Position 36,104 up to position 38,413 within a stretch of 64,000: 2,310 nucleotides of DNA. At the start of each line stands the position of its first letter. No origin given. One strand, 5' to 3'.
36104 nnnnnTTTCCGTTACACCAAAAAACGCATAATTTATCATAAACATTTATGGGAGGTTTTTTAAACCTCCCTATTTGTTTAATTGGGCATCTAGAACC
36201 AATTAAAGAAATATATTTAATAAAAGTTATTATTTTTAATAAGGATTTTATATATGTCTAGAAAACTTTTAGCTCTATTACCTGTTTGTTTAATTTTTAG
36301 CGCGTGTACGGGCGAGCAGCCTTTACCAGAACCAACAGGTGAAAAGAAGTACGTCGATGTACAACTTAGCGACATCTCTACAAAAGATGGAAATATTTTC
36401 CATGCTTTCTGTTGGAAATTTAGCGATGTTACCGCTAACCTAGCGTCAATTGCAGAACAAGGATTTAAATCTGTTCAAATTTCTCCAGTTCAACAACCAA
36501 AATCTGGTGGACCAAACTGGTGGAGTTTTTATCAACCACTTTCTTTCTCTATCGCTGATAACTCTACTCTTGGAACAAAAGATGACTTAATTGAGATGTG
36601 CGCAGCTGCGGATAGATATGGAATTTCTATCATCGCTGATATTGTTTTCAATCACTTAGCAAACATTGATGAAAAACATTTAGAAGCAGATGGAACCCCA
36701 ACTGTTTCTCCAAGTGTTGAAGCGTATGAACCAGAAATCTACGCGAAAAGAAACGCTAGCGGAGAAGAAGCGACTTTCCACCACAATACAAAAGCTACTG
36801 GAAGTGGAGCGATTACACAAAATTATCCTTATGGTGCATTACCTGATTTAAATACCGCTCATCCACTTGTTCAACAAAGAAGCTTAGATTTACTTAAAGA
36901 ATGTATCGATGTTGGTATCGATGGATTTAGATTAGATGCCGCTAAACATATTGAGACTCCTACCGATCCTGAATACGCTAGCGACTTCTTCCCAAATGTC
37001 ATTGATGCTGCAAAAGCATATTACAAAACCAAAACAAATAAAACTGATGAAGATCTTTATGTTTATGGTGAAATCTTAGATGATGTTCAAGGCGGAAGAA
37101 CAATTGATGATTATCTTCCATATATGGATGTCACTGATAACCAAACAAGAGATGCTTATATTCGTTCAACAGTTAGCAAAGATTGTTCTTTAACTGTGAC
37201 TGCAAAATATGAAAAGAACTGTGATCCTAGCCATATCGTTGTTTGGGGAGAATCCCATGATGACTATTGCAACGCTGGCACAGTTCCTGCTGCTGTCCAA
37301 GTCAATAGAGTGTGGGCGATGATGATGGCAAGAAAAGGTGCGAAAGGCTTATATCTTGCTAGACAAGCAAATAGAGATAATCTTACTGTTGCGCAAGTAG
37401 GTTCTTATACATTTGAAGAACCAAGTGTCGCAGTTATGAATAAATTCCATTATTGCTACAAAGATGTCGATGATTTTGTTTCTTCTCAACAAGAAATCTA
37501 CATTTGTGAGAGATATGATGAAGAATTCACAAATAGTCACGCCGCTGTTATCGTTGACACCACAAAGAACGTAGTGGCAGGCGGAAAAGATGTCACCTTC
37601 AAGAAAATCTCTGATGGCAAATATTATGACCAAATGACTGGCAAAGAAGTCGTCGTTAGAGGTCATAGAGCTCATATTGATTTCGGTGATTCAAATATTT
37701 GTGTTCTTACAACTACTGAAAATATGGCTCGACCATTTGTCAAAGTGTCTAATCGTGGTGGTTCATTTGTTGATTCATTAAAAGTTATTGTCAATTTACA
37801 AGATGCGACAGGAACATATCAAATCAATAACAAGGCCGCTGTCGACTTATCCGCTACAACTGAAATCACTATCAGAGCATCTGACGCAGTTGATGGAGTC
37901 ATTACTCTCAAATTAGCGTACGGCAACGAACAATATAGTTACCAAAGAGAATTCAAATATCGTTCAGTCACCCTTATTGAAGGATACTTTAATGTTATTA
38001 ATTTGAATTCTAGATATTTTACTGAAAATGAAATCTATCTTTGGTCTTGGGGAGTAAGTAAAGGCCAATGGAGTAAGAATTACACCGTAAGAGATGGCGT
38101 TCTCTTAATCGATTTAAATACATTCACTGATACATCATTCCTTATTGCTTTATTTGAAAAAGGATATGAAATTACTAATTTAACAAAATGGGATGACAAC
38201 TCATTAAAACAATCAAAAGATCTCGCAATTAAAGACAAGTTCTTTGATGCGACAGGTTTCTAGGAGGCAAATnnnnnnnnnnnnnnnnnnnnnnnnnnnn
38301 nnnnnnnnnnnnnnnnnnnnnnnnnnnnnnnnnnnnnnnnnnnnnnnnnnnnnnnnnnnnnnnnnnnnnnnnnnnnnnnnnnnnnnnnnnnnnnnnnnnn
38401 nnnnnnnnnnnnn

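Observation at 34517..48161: Complete starch/maltodextrin utilisation locus built entirely from lipoproteins (a Sus-like logic in a low-GC, lipoprotein-rich organism)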

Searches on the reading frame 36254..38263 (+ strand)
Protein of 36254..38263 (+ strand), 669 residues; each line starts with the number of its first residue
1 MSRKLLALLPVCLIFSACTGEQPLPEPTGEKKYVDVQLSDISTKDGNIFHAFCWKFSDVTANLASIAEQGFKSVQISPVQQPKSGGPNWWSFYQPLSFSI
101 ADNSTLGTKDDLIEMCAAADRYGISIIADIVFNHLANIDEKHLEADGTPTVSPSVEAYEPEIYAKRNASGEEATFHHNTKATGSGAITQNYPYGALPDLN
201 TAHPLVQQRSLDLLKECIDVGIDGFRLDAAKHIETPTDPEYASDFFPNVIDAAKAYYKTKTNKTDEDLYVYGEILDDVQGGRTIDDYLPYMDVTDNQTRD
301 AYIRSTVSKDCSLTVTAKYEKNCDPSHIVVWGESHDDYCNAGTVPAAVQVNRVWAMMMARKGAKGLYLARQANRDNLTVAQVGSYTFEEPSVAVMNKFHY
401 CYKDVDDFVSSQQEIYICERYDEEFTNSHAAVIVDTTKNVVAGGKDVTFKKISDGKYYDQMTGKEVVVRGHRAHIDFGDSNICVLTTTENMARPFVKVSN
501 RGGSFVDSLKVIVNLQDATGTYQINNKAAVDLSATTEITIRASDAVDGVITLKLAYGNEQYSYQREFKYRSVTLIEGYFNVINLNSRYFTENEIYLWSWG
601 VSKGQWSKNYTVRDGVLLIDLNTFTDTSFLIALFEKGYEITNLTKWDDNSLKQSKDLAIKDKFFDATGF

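Call 4: search_protein_families(library=pfam, proteins=[window:36254-38263:+], max_evalue=0.01)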
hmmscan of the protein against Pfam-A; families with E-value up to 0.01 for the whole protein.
window:36254-38263:+ (669 aa): 1 family
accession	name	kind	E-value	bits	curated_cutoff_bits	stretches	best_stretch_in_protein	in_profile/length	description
PF00128.31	Alpha-amylase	-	3.9e-15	56.5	22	1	59-277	21-244/446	Alpha amylase, catalytic domain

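Call 21: list_cluster_members(proteins=[window:36254-38263:+, window:38273-41032:+, window:41039-41455:+, window:41481-43358:+, window:43366-44172:+, window:45625-47205:+, window:47202-48116:+, P0010, P0001])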
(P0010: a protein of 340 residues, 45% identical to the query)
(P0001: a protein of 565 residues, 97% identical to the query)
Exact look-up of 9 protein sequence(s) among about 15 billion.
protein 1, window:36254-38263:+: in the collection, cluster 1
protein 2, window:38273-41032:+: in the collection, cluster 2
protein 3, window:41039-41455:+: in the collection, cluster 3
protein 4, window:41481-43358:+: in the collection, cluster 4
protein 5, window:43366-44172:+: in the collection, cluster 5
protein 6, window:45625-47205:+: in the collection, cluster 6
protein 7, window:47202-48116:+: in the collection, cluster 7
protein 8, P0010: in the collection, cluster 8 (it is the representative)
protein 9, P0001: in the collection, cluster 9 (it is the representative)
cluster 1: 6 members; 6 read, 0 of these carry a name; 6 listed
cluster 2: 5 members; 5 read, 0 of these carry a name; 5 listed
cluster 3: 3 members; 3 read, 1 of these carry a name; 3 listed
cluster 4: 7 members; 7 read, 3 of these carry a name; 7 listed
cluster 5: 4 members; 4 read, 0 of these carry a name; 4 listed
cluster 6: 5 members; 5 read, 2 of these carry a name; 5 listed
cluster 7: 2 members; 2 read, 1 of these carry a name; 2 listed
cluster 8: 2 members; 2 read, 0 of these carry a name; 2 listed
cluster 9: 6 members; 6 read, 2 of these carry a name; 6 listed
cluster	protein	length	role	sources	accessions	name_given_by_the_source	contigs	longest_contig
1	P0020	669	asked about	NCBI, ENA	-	-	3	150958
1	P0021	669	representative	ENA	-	-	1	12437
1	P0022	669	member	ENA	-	-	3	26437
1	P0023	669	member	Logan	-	-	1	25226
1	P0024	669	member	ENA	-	-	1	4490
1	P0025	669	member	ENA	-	-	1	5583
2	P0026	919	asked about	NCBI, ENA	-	-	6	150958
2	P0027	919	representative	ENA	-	-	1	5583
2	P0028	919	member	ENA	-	-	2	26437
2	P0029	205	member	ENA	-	-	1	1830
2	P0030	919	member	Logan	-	-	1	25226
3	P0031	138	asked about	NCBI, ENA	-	-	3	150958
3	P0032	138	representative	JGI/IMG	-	hypothetical protein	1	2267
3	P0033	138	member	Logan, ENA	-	-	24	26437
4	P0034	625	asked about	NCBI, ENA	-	-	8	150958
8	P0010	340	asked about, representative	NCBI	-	-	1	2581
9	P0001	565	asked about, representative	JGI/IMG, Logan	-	hypothetical protein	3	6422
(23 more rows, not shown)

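Call 43: search_protein_families(library=ncbifam, proteins=[window:36254-38263:+], max_evalue=0.001)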
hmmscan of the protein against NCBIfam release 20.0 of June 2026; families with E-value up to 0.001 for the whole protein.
window:36254-38263:+ (669 aa): 20 families
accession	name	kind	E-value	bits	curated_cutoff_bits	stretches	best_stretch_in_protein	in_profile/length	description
NF006969.0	PRK09441.1-2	equivalog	2.9e-11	42.9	382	1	57-142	22-112/483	alpha-amylase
NF006971.0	PRK09441.1-4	equivalog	1.6e-09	37.1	781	1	189-291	194-280/484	alpha-amylase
NF006970.0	PRK09441.1-3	equivalog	4.8e-09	35.4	516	1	44-237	38-238/466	alpha-amylase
NF006972.0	PRK09441.1-5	equivalog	5.4e-07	28.4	804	0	189-253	222-283/514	alpha-amylase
TIGR02456.1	treS_nterm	equivalog_domain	6e-07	28.3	678.35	1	105-232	71-201/539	maltose alpha-D-glucosyltransferase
NF041090.1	Cyc-maltodext_AglB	equivalog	7.5e-07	28.3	540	1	104-233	106-211/470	cyclomaltodextrinase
NF051899.1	BetGalacBglAAgro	equivalog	7.6e-07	27.9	900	1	58-231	29-200/537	beta-galactosidase BglA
TIGR02402.1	trehalose_TreZ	equivalog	1.1e-06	27.2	538.8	1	56-135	111-186/545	malto-oligosyltrehalose trehalohydrolase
NF007060.0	PRK09505.2-5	equivalog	2.1e-06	26.1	790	0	95-174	283-361/690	alpha-amylase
TIGR02100.1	glgX_debranch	equivalog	3e-05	22.3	640.9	1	85-246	219-360/688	glycogen debranching protein GlgX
NF007053.0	PRK09505.1-3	equivalog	4.7e-05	21.7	1269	0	217-237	451-471/687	alpha-amylase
NF007052.0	PRK09505.1-2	equivalog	6.1e-05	21.4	749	0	218-237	450-469/677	alpha-amylase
NF008183.0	PRK10933.1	subfamily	7.9e-05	21.5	535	1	103-235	74-207/551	alpha,alpha-phosphotrehalase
TIGR02403.1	trehalose_treC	equivalog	0.00023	20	799.05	1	103-236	68-201/544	alpha,alpha-phosphotrehalase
NF007054.0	PRK09505.1-4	equivalog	0.00031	19.2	1385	0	218-270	450-500/676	alpha-amylase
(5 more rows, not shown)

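Call 71: search_solved_structures(query=window:36254-38263:+, max_evalue=0.001)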
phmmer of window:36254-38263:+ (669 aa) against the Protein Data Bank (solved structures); distinct sequences matched with E-value up to 0.001: 103 (the best 60 are shown).
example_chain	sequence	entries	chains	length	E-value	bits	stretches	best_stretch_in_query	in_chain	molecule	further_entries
1ua7_A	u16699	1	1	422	4.6e-41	144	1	42-457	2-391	Alpha-amylase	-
1bag_A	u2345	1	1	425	1.6e-40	142.2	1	42-457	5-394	ALPHA-1,4-GLUCAN-4-GLUCANOHYDROLASE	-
9qf9_A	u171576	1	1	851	2.5e-40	141.5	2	42-147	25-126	Ruminococcus bromii Amy16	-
3dc0_A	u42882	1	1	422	5.5e-39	137.1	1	42-403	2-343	alpha-amylase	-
8or6_A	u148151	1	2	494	6.7e-21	77.4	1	46-233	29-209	Alpha-amylase A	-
8orp_A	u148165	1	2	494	6.7e-21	77.4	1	46-233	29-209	Alpha-amylase A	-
26wd_A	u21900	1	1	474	1e-18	70.2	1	48-238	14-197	Alpha-amylase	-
1viw_A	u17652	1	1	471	1.4e-15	59.8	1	45-242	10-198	ALPHA-AMYLASE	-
1clv_A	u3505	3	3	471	4.4e-15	58.2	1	45-236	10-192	PROTEIN (ALPHA-AMYLASE) | ALPHA-AMYLASE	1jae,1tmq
8cqg_A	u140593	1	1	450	2.5e-14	55.7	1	48-235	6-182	Alpha-amylase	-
8cqf_A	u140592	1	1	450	2.6e-14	55.6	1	48-235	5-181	Alpha-amylase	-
1g94_A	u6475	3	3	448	3e-14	55.4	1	48-235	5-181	ALPHA-AMYLASE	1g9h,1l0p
1jd9_A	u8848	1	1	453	3.1e-14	55.4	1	48-235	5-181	ALPHA-AMYLASE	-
1aqh_A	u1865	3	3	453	3.1e-14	55.4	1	48-235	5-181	ALPHA-AMYLASE | PROTEIN (ALPHA-AMYLASE)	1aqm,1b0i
1jd7_A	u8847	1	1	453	3.1e-14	55.4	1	48-235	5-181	ALPHA-AMYLASE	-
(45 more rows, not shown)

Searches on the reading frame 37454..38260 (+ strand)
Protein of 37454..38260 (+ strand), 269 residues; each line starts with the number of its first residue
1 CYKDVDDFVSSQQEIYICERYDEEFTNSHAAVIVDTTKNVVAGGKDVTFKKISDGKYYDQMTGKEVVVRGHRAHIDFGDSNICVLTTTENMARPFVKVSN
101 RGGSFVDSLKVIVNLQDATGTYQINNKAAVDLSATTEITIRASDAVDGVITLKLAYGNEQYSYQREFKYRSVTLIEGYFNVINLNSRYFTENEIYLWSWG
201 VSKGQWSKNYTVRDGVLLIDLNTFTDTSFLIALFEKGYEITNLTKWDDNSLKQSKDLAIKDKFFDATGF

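Call 85: search_protein_families(library=pfam, proteins=[window:37454-38260:+], max_evalue=1)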
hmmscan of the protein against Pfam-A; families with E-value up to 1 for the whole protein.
window:37454-38260:+ (269 aa): 2 families
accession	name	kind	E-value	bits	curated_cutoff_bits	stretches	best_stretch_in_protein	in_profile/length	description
PF05303.17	GSKIP_dom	-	0.022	15.3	20.9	1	200-266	15-78/105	GSKIP domain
PF25297.1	DUF7878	-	0.024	15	25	1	158-211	10-61/128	Domain of unknown function (DUF7878)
